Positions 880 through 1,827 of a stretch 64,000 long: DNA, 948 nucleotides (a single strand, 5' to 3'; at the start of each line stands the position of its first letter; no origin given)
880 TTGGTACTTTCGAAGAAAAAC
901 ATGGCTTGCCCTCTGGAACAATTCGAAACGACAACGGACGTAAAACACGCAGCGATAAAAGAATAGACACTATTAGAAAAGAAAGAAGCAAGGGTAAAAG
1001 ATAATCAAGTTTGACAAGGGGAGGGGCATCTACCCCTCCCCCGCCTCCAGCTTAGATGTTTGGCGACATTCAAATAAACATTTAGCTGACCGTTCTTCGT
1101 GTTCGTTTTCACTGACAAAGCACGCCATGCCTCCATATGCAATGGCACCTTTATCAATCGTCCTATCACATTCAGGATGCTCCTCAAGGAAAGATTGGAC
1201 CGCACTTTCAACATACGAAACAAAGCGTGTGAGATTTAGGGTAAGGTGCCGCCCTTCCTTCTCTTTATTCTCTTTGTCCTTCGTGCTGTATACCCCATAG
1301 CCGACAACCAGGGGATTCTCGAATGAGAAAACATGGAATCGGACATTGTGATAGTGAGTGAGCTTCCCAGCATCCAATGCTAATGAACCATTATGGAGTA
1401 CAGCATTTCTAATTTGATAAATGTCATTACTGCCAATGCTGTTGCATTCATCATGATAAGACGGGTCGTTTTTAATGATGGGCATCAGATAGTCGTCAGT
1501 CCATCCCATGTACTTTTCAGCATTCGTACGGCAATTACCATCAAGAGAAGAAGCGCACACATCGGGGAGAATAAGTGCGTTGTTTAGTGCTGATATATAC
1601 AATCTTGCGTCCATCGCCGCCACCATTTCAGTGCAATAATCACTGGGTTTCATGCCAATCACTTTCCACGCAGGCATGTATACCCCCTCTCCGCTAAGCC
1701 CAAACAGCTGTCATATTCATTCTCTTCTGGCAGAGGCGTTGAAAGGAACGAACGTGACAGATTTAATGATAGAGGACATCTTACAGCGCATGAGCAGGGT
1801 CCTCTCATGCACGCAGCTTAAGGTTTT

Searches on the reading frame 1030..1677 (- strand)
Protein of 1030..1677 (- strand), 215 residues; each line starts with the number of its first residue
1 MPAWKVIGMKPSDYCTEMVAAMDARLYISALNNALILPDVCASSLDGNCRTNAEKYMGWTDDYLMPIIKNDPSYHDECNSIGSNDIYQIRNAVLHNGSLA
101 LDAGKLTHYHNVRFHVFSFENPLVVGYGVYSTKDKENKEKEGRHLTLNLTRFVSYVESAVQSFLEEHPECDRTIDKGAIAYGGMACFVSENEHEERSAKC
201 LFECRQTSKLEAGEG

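Call 3: search_protein_families(library=pfam, proteins=[window:1030-1677:-])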
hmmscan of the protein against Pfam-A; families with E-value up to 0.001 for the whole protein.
window:1030-1677:- (215 aa): 0 families

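Call 28: search_protein_families(library=padloc, proteins=[window:1030-1677:-], max_evalue=0.01)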
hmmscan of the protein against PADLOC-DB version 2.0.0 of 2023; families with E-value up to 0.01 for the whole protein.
window:1030-1677:- (215 aa): 0 families

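Call 34: search_protein_families(library=pfam, proteins=[window:1081-1677:-], max_evalue=5)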
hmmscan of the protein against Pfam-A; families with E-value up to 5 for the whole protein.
seq(199 aa): 0 families

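Call 54: search_protein_families(library=ncbifam, proteins=[window:1081-1677:-], max_evalue=0.001)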
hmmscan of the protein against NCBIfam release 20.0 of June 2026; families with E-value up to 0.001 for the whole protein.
window:1081-1677:- (199 aa): 0 families

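Call 58: find_homologous_proteins(query=window:1081-1677:-, max_evalue=0.001)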
Query seq(199 aa) (199 aa): 10 proteins with E <= 0.001 among 33 candidates.
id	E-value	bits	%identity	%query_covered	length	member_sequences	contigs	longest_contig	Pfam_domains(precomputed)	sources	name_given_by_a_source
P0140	5.8e-127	439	95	100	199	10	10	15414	-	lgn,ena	-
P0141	1.5e-99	350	77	100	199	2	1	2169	-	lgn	-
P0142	9.2e-97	341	76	100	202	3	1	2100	-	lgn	-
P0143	3.8e-58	215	53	95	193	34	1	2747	-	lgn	-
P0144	9.8e-56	207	54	92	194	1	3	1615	-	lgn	-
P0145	2.2e-53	199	50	97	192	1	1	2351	-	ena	-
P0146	7.3e-51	191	48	94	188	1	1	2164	-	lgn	-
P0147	5.2e-48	182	48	92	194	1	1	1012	-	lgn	-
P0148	3.6e-47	179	47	92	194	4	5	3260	-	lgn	-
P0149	4.2e-42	162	55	72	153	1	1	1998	-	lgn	-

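Call 64: predict_structure(alignment_id=A1)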
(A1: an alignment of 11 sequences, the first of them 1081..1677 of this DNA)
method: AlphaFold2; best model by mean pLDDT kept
length: 199 residues; sequences in the alignment: 11
mean_pLDDT: 75.0   pTM: 0.76
mean pLDDT of the five models: 75.0, 73.5, 71.0, 70.6, 70.4
residues with pLDDT >= 90: 48; 70-90: 90; 50-70: 27; < 50: 34
segments of 3 or more residues with pLDDT < 50: 1-6, 98-103, 178-199
pLDDT, mean of each block of 10 residues (from residue 1): 50 91 88 88 76 87 93 67 87 60 58 83 82 73 84 95 95 65 37 38
secondary structure, 60 per line:
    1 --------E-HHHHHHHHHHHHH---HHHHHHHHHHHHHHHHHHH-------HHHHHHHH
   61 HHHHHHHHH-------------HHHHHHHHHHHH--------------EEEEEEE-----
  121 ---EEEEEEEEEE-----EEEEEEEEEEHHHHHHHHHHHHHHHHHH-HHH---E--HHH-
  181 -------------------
elements in order: H11-23 H27-45 H53-69 H83-94 E109-115 E124-133 E139-148 H149-166

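Call 66: fold_search(model_id=the predicted structure, library=pdb)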
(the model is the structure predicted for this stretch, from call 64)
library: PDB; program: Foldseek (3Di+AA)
matches with E <= 10: 238; with E <= 0.001: 0
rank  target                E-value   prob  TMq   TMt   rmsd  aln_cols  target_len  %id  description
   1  9h2a_R                2.2e-01  0.16  0.17  0.17  12.2       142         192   11  AcMNPV complete basal cap (released 2025-06-04)
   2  6qzt_A                5.4e-01  0.33  0.27  0.15   7.9       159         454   12  Crystal structure of Csx1 from Sulfolobus islandicus orthorhombic form (released 2019-10-02)
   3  8vwj_Q                6.7e-01  0.09  0.17  0.18  13.4       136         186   12  The base complex of the AcMNPV baculovirus nucleocapsid (Class 2, localised reconstruction) (released 2024-11-06)
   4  3fvy                  7.1e-01  0.05  0.15  0.07  15.1       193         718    9  Crystal structure of human Dipeptidyl Peptidase III (released 2009-02-03)
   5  8i8c_N                7.9e-01  0.08  0.15  0.15  11.7       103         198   11  Plug structure of the Autographa californica multiple nucleopolyhedrovirus (AcMNPV) (released 2023-12-13)
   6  6qd6_F                8.4e-01  0.04  0.15  0.07  26.5       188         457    8  Molecular scaffolds expand the nanobody toolkit for cryo-EM applications: crystal structure of Mb-cHopQ-Nb207 (released 2019-12-18)
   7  9a5m_A                9.9e-01  0.08  0.16  0.08  11.8       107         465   15  Integrative model of YDJA-YDIS by crosslinking MS and deep learning (released 2024-09-18)
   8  4cse_B                9.9e-01  0.08  0.10  0.16  15.0        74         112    7  PIH N-terminal domain (released 2014-05-14)
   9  8vwi_M                1.1e+00  0.07  0.16  0.14  10.7       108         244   15  The base complex of the AcMNPV baculovirus nucleocapsid (Class 1, localised reconstruction) (released 2024-11-06)
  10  7tjh_I                1.2e+00  0.11  0.18  0.10  12.2       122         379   15  S. cerevisiae ORC bound to 84 bp ARS1 DNA and Cdc6 (state 1) with flexible Orc6 N-terminal domain (released 2022-10-05)
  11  4ckt_B                1.3e+00  0.11  0.11  0.15  13.4        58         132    9  PIH1 N-terminal domain (released 2014-05-14)
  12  3gw6_F                1.3e+00  0.11  0.11  0.09  19.5        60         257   15  Intramolecular Chaperone (released 2010-02-02)
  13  9cef_A                1.4e+00  0.03  0.14  0.11  21.5       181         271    6  Caulobacter crescentus FljN flagellar filament (symmetrized) (released 2024-08-28)
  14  4ckt_A                1.5e+00  0.15  0.12  0.17  11.1        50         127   12  PIH1 N-terminal domain (released 2014-05-14)
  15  4psi_A                1.5e+00  0.13  0.14  0.20  11.4        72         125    8  PIH1D1/phospho-Tel2 complex (released 2014-04-23)
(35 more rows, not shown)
